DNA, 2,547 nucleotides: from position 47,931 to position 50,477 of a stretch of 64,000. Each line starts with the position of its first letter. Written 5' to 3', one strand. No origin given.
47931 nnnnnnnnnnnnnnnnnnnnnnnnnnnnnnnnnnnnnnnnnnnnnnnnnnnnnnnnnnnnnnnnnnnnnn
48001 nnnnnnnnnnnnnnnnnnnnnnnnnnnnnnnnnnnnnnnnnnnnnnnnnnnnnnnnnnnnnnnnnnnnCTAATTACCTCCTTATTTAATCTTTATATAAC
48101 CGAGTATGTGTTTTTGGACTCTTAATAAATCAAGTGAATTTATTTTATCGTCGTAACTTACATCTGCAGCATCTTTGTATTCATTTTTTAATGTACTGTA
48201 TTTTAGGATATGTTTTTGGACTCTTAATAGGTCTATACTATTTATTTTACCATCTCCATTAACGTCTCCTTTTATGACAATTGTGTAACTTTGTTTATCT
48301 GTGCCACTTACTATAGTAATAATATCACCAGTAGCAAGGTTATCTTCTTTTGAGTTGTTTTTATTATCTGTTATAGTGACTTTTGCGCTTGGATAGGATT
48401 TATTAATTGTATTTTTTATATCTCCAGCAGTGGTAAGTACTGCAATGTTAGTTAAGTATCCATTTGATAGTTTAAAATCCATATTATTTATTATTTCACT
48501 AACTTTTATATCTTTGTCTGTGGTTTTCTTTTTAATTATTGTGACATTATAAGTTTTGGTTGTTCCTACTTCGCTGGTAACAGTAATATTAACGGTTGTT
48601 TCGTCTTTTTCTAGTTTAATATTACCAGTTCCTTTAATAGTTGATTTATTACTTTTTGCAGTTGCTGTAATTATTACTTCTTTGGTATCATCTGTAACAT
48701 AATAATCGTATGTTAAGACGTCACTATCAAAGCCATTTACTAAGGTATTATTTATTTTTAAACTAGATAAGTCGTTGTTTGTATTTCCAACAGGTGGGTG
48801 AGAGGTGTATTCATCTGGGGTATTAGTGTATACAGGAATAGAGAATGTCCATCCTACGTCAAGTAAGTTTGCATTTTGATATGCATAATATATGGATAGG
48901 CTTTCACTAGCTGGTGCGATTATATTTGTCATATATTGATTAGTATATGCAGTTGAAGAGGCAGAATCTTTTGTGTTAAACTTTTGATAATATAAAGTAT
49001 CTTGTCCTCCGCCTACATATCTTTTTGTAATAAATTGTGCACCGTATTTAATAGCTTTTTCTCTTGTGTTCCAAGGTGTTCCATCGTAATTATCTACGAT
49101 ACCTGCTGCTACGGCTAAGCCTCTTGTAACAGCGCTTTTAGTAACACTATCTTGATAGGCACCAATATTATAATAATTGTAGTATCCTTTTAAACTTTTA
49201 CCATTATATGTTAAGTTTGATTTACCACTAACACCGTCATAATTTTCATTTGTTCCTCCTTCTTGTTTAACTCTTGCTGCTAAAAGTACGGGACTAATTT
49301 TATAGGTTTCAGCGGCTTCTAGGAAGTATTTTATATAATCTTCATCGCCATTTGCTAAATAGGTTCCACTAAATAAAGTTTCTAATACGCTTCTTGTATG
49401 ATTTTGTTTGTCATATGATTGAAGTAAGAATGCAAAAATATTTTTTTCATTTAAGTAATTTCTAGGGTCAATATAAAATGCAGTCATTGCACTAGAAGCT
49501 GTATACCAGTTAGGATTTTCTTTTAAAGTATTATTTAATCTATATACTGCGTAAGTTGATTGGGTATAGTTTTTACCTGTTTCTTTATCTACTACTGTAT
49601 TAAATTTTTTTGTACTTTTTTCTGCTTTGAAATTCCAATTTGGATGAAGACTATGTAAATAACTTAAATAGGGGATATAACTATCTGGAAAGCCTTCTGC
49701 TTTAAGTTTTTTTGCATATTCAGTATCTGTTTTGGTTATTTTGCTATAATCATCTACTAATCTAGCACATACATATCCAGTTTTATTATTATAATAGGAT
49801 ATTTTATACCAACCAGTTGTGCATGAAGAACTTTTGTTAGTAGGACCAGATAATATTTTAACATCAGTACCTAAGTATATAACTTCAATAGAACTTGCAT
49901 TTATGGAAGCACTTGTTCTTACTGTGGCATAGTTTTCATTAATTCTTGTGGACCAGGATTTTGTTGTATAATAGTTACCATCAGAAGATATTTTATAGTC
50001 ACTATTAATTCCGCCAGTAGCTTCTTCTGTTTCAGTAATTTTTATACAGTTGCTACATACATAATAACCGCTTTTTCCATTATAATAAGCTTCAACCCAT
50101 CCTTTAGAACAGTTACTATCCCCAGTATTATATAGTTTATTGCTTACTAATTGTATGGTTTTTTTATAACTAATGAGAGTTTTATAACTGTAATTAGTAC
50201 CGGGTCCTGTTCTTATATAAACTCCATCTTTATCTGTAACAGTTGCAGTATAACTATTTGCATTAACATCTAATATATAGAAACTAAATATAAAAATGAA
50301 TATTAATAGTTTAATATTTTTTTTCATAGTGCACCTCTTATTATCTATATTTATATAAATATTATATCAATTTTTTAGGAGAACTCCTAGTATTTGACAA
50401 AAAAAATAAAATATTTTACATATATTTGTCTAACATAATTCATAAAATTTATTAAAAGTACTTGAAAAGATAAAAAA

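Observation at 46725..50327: Two-gene operon pairing a dockerin-tagged GH73 autolysin with a membrane-anchored cohesin-like protein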

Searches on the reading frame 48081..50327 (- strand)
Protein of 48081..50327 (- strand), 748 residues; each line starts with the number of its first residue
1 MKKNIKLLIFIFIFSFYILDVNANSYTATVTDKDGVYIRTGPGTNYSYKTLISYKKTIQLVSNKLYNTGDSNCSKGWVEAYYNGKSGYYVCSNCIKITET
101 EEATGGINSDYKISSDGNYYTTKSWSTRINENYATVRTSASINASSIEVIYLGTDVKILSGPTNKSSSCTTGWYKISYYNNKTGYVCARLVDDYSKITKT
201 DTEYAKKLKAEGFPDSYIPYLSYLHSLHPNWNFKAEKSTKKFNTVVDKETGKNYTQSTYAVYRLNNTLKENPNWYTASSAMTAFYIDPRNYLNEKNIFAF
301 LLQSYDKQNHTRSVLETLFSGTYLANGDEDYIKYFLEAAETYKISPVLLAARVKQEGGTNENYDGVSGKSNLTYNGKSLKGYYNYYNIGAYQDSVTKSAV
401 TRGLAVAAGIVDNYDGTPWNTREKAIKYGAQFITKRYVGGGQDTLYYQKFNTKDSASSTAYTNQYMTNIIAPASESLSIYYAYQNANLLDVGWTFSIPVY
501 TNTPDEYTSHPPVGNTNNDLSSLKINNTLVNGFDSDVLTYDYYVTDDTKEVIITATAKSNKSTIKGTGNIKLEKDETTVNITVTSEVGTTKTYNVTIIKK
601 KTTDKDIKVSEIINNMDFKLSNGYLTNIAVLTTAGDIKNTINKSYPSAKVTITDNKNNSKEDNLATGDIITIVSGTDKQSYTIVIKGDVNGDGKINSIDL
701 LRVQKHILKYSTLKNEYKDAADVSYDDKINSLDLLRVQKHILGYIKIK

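Call 3: search_protein_families(library=pfam, proteins=[window:48081-50327:-], max_evalue=1)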
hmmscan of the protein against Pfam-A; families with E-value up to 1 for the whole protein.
window:48081-50327:- (748 aa): 4 families
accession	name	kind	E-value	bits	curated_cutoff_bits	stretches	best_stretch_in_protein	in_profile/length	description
PF00404.24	Dockerin_1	-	8.3e-17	61.6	22.9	1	686-742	1-57/57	Dockerin type I domain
PF08239.17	SH3_3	-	7.2e-12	45.7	27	2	134-191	3-53/54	Bacterial SH3 domain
PF12733.13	Cadherin-like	-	6.8e-08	33.3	24.2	1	520-599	1-88/89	Cadherin-like beta sandwich domain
PF06347.19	SH3_4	-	0.18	12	24.1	0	168-192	31-55/56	Bacterial SH3 domain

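Call 4: search_protein_families(library=ncbifam, proteins=[window:48081-50327:-], max_evalue=1)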
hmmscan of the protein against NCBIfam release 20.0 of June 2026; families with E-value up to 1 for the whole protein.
window:48081-50327:- (748 aa): 1 family
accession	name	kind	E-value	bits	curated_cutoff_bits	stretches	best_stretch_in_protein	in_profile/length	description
TIGR04211.1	SH3_and_anchor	equivalog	0.029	14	65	0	133-199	7-66/198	TIGR04211 family SH3 domain-containing protein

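Call 5: search_solved_structures(query=window:48081-50327:-, max_evalue=1, show_alignments=2)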
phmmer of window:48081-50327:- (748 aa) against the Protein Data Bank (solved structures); distinct sequences matched with E-value up to 1: 31.
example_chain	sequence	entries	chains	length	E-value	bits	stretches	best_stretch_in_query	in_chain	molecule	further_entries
2ccl_B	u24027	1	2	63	2.9e-08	36.1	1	684-743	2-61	ENDO-1,4-BETA-XYLANASE Y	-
1ohz_B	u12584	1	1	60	5.7e-08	35.1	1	687-743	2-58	ENDO-1,4-BETA-XYLANASE Y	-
4pi7_A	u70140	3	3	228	4.2e-06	28.9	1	329-458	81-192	Autolysin E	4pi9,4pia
4fl4_A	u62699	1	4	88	7.4e-06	28.1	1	687-744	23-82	Glycoside hydrolase family 9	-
6u0o_B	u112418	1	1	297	7.8e-06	28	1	234-484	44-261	LYZ2 domain-containing protein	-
4pi8_A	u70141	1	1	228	1.9e-05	26.8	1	329-458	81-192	Autolysin E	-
1daq_A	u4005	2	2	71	2.1e-05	26.7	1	685-744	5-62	ENDOGLUCANASE SS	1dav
3ul4_B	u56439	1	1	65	2.2e-05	26.6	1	683-746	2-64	Cellulosome enzyme, dockerin type I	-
2mte_A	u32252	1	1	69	2.2e-05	26.6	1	685-744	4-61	Cellulose 1,4-beta-cellobiosidase (reducing end) CelS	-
8zvk_A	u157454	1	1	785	2.3e-05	26.5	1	685-744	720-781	AaBgIC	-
6fxo_A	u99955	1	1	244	2.8e-05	26.2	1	334-500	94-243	Bifunctional autolysin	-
4cj0_A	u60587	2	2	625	3e-05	26.1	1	683-744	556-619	ENDOGLUCANASE D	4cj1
1clc_A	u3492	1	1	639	3.1e-05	26.1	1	683-744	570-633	ENDOGLUCANASE CELD; EC: 3.2.1.4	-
8x39_A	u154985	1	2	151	4.1e-05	25.7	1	686-743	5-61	Serine protease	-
8x3a_A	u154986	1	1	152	4.3e-05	25.6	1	686-743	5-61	Serine protease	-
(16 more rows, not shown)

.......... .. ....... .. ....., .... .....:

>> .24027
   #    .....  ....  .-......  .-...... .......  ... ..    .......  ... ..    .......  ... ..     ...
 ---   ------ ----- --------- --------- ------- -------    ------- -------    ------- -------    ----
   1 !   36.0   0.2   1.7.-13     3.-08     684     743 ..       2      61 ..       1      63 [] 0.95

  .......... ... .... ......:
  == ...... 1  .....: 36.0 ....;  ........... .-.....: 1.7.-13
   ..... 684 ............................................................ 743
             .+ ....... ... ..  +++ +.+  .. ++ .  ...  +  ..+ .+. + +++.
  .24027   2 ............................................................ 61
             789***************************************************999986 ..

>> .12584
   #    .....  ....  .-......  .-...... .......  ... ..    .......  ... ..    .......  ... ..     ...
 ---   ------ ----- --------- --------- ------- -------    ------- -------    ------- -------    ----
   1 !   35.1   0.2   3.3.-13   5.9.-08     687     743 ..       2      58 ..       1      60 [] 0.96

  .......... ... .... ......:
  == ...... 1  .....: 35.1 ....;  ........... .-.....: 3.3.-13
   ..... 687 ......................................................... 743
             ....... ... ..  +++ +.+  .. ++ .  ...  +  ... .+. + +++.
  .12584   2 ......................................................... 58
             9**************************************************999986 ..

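Call 15: find_homologous_proteins(query=window:48081-50327:-, max_evalue=0.001)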
Query window:48081-50327:- (748 aa): 1104 proteins with E <= 0.001 among 8000 candidates; the best 120 are listed.
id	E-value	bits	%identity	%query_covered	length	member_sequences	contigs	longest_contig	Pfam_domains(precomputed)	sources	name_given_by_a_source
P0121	0.0e+0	1639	99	100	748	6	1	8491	PF12733.14,PF00404.25,PF08239.18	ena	-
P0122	0.0e+0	1358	82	100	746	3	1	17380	PF12733.14,PF00404.25,PF08239.18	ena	-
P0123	0.0e+0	1292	77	100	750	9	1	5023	PF12733.14,PF00404.25,PF08239.18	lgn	-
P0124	0.0e+0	1270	76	100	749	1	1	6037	PF12733.14,PF00404.25,PF08239.18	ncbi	-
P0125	0.0e+0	1254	75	100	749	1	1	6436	PF12733.14,PF00404.25,PF08239.18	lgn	-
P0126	6.8e-288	975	61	97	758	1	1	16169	PF12733.14,PF00404.25,PF08239.18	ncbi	-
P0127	4.9e-250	850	56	98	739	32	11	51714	PF12733.14,PF00404.25,PF08239.18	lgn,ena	-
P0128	5.2e-250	850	56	98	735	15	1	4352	PF12733.14,PF00404.25,PF08239.18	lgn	-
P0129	2.7e-244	831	56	100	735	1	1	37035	PF12733.14,PF00404.25,PF08239.18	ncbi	-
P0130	8.2e-238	810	54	99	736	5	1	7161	PF12733.14,PF00404.25,PF08239.18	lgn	-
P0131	2.0e-237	809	54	98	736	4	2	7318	PF12733.14,PF00404.25,PF08239.18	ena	-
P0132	1.1e-235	803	53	100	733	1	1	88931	PF00404.25,PF08239.18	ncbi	-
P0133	2.1e-235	802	53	98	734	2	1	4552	PF00404.25,PF08239.18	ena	-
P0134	1.1e-232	793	53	100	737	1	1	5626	PF12733.14,PF00404.25,PF08239.18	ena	-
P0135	4.9e-231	787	52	100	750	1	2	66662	PF00404.25,PF08239.18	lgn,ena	-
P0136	5.8e-229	781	53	98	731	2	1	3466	PF00404.25,PF08239.18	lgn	-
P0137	1.4e-228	779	52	98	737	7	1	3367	PF12733.14,PF00404.25,PF08239.18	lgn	-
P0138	6.1e-228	777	52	99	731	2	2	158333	PF12733.14,PF00404.25,PF08239.18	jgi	-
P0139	2.3e-227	775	51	98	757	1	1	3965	PF00404.25,PF08239.18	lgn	-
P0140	4.6e-224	764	51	100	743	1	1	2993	PF12733.14,PF00404.25,PF08239.18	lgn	-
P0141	4.3e-223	761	52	97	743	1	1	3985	PF12733.14,PF00404.25,PF08239.18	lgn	-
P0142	2.6e-222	759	53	99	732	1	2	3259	PF12733.14,PF00404.25,PF08239.18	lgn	-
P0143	7.0e-222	757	51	100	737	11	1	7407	PF12733.14,PF00404.25,PF08239.18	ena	-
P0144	6.6e-221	754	50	97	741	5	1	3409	PF00404.25,PF08239.18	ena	-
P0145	1.5e-220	753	52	100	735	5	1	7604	PF00404.25,PF08239.18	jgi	-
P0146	2.4e-220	752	52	100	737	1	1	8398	PF12733.14,PF00404.25,PF08239.18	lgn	-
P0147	2.2e-219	749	52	99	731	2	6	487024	PF12733.14,PF00404.25,PF08239.18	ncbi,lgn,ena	-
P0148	2.0e-215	736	52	97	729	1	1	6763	PF12733.14,PF00404.25,PF06347.20,PF08239.18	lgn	-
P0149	1.0e-214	733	52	100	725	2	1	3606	PF12733.14,PF00404.25,PF08239.18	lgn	-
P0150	1.6e-214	733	50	100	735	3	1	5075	PF00404.25,PF08239.18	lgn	-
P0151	1.4e-213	730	50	100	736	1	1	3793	PF00404.25,PF08239.18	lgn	-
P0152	3.7e-213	728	53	49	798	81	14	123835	PF00404.25,PF06347.20,PF08239.18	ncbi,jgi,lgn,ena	-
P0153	3.1e-211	722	50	99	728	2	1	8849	PF00404.25,PF08239.18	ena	-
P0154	3.7e-211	722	50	99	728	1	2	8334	PF00404.25,PF08239.18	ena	-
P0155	1.2e-210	720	50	99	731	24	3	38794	PF00404.25,PF06347.20,PF08239.18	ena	-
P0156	1.3e-209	717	50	99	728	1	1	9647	PF00404.25,PF08239.18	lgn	-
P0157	3.9e-209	715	50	99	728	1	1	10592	PF00404.25,PF08239.18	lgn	-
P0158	4.5e-209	715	53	50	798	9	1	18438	PF00404.25,PF06347.20,PF08239.18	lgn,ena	-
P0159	7.5e-209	714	50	100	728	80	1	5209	PF12733.14,PF00404.25,PF08239.18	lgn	-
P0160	9.0e-209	714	50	99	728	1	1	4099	PF00404.25,PF08239.18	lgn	-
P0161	1.1e-208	713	49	97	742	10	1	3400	PF12733.14,PF00404.25,PF08239.18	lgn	-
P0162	2.2e-208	713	50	100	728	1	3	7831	PF12733.14,PF00404.25,PF08239.18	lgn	-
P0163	4.0e-208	712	53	50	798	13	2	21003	PF00404.25,PF06347.20,PF08239.18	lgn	-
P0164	1.1e-207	710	49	100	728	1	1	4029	PF12733.14,PF00404.25,PF08239.18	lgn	-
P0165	2.1e-207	709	48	98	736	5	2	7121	PF00404.25,PF08239.18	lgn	-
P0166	3.7e-207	708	53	49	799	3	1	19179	PF00404.25,PF06347.20,PF08239.18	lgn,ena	-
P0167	8.6e-207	707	49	99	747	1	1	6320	PF12733.14,PF00404.25,PF06347.20,PF08239.18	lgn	-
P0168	7.4e-206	704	52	50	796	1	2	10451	PF00404.25,PF06347.20,PF08239.18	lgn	-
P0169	1.0e-205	704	53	50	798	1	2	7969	PF00404.25,PF06347.20,PF08239.18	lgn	-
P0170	1.4e-205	703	52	50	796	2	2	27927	PF00404.25,PF06347.20,PF08239.18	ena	-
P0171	1.6e-204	700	52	50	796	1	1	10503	PF00404.25,PF06347.20,PF08239.18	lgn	-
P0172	2.2e-202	693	52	50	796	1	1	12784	PF00404.25,PF06347.20,PF08239.18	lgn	-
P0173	5.6e-202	691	48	99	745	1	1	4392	PF12733.14,PF00404.25,PF08239.18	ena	-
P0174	8.4e-202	691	50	100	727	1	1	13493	PF12733.14,PF00404.25,PF08239.18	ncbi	-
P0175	3.4e-199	682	47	100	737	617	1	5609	PF12733.14,PF00404.25,PF08239.18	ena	-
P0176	3.8e-196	672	48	49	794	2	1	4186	PF00404.25,PF06347.20,PF08239.18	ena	-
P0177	1.2e-192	661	47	100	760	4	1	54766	PF12733.14,PF00404.25,PF08239.18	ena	-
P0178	2.8e-192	659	45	100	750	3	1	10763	PF12733.14,PF00404.25,PF08239.18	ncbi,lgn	-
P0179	1.5e-184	634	47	99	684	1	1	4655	PF00404.25,PF08239.18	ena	-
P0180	1.7e-181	624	46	100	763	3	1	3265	PF00404.25,PF08239.18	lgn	-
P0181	3.5e-180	619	45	100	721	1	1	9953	PF00404.25,PF08239.18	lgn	-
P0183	6.4e-178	612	44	99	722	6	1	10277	PF00404.25,PF08239.18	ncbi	-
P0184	6.0e-176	605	44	100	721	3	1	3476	PF00404.25,PF08239.18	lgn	-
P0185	2.9e-175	603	45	100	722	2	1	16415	PF00404.25,PF08239.18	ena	-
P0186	1.6e-172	594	45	100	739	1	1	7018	PF12733.14,PF00404.25,PF08239.18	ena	-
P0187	1.9e-170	587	43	49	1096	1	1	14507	PF00404.25,PF06347.20,PF08239.18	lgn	-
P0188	2.1e-168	580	43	95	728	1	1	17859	PF00404.25,PF08239.18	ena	-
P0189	5.5e-168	579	44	99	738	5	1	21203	PF12733.14,PF00404.25,PF08239.18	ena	-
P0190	9.8e-168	578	43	99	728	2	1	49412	PF00404.25,PF08239.18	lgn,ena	-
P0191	2.7e-166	573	43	100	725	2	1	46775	PF00404.25,PF08239.18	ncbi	-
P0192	7.8e-165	569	43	100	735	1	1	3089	PF12733.14,PF00404.25,PF08239.18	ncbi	-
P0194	6.8e-164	565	42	99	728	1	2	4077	PF00404.25,PF08239.18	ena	-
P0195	1.0e-163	565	44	99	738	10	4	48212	PF12733.14,PF00404.25,PF08239.18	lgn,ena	-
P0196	1.3e-163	565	42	96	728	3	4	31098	PF12733.14,PF00404.25,PF08239.18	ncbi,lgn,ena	-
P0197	1.9e-163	564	42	99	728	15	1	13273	PF00404.25,PF08239.18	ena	-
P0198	2.4e-163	564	42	99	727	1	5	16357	PF12733.14,PF00404.25,PF08239.18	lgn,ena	-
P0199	5.3e-163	563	42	99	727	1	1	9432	PF12733.14,PF00404.25,PF08239.18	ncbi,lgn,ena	-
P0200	1.2e-162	561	42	99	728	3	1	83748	PF00404.25,PF08239.18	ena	-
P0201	3.0e-162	560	42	99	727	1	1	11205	PF00404.25,PF08239.18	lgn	-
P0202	5.2e-162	559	41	99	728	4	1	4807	PF00404.25,PF06347.20,PF08239.18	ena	-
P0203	8.2e-162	559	41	99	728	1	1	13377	PF12733.14,PF00404.25,PF08239.18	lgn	-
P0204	5.6e-161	556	42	99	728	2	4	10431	PF12733.14,PF00404.25,PF08239.18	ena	-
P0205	2.2e-160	554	44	94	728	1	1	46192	PF00404.25,PF06347.20,PF08239.18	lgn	-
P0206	3.5e-158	547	42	100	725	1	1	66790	PF12733.14,PF00404.25,PF08239.18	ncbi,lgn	-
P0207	1.1e-156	542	43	99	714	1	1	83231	PF12733.14,PF00404.25,PF06347.20,PF08239.18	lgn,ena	-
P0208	1.9e-155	538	41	99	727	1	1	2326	PF00404.25,PF08239.18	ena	-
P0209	1.1e-153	532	43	99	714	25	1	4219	PF12733.14,PF00404.25,PF06347.20,PF08239.18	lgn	-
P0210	2.0e-153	531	43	95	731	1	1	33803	PF12733.14,PF00404.25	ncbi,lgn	-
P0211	8.7e-153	529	40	99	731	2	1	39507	PF00404.25,PF08239.18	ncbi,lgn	ncbi:MAG: dockerin type I domain-containing protein [Bacilli bacterium]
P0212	1.9e-152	528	42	99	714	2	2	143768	PF12733.14,PF00404.25,PF06347.20,PF08239.18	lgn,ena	-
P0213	3.0e-152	527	42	99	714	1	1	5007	PF12733.14,PF00404.25,PF06347.20,PF08239.18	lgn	-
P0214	3.4e-152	527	42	99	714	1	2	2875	PF12733.14,PF00404.25,PF06347.20,PF08239.18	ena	-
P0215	3.8e-152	527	42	99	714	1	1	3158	PF12733.14,PF00404.25,PF06347.20,PF08239.18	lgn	-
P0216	1.6e-151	525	42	99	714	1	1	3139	PF12733.14,PF00404.25,PF06347.20,PF08239.18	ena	-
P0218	9.7e-149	515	42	99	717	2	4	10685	PF12733.14,PF00404.25,PF06347.20,PF08239.18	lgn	-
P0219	1.1e-148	515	43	99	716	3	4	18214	PF12733.14,PF00404.25,PF06347.20,PF08239.18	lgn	-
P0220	1.8e-148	514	40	99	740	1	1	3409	PF12733.14,PF00404.25,PF08239.18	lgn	-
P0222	4.1e-146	507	41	99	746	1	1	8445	PF00404.25,PF08239.18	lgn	-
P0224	8.9e-146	506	53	65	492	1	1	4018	PF12733.14,PF00404.25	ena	-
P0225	7.4e-145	503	39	100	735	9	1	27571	PF00404.25,PF08239.18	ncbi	ncbi:MAG: dockerin type I domain-containing protein [Bacilli bacterium]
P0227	1.0e-144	502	41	99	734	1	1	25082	PF00404.25,PF08239.18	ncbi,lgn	-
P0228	4.3e-144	500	41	99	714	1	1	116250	PF12733.14,PF00404.25,PF08239.18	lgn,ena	-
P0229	1.3e-143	498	40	100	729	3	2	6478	PF12733.14,PF00404.25,PF06347.20,PF08239.18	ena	-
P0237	3.1e-141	491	40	96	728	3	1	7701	PF12733.14,PF00404.25,PF08239.18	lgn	-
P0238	3.4e-141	490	40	99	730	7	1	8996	PF12733.14,PF00404.25,PF08239.18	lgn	-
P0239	7.5e-141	489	41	99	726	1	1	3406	PF12733.14,PF00404.25,PF08239.18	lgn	-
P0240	1.1e-140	489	40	100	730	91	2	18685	PF12733.14,PF00404.25,PF08239.18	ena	-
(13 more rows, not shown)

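Call 43: search_solved_structures(query=A4, max_evalue=0.001, show_alignments=1)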
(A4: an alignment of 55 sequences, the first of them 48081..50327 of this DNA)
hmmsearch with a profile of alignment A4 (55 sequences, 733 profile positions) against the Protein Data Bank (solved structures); distinct sequences matched with E-value up to 0.001: 33.
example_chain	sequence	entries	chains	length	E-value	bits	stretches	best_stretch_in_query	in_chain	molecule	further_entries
6fxo_A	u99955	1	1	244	2.3e-15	58.9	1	305-487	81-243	Bifunctional autolysin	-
6fxp_A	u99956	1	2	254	2.6e-15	58.8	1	243-488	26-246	Uncharacterized protein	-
6u0o_B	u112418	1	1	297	2.6e-15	58.8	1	243-488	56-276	LYZ2 domain-containing protein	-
5wqw_A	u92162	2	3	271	3.5e-13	51.7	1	319-487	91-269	N-acetylglucosaminidase | Cell surface protein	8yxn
4pi7_A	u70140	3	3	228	7.4e-12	47.3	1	312-472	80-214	Autolysin E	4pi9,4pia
8x39_A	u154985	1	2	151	7.8e-12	47.3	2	672-729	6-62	Serine protease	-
8x3a_A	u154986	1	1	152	8e-12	47.2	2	672-729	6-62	Serine protease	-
2ccl_B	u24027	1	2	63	1.2e-10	43.3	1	669-728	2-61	ENDO-1,4-BETA-XYLANASE Y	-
4pi8_A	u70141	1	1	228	1.3e-10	43.3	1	318-472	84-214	Autolysin E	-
1ohz_B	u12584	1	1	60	2.7e-10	42.2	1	672-728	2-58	ENDO-1,4-BETA-XYLANASE Y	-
2vn5_B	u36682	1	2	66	5.1e-08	34.6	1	668-730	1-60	ENDOGLUCANASE A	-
2yik_A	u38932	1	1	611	5.3e-08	34.6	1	669-728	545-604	ENDOGLUCANASE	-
2vn6_B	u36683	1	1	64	8.7e-08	33.9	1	668-730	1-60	ENDOGLUCANASE A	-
4fl4_A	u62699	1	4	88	8.9e-07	30.6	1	672-729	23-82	Glycoside hydrolase family 9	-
1daq_A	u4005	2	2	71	8.9e-07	30.5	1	671-730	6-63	ENDOGLUCANASE SS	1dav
2kt8_A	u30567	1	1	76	1.1e-05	27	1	120-185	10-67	Probable surface protein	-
2krs_A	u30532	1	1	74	0.00017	23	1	30-102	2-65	Probable enterotoxin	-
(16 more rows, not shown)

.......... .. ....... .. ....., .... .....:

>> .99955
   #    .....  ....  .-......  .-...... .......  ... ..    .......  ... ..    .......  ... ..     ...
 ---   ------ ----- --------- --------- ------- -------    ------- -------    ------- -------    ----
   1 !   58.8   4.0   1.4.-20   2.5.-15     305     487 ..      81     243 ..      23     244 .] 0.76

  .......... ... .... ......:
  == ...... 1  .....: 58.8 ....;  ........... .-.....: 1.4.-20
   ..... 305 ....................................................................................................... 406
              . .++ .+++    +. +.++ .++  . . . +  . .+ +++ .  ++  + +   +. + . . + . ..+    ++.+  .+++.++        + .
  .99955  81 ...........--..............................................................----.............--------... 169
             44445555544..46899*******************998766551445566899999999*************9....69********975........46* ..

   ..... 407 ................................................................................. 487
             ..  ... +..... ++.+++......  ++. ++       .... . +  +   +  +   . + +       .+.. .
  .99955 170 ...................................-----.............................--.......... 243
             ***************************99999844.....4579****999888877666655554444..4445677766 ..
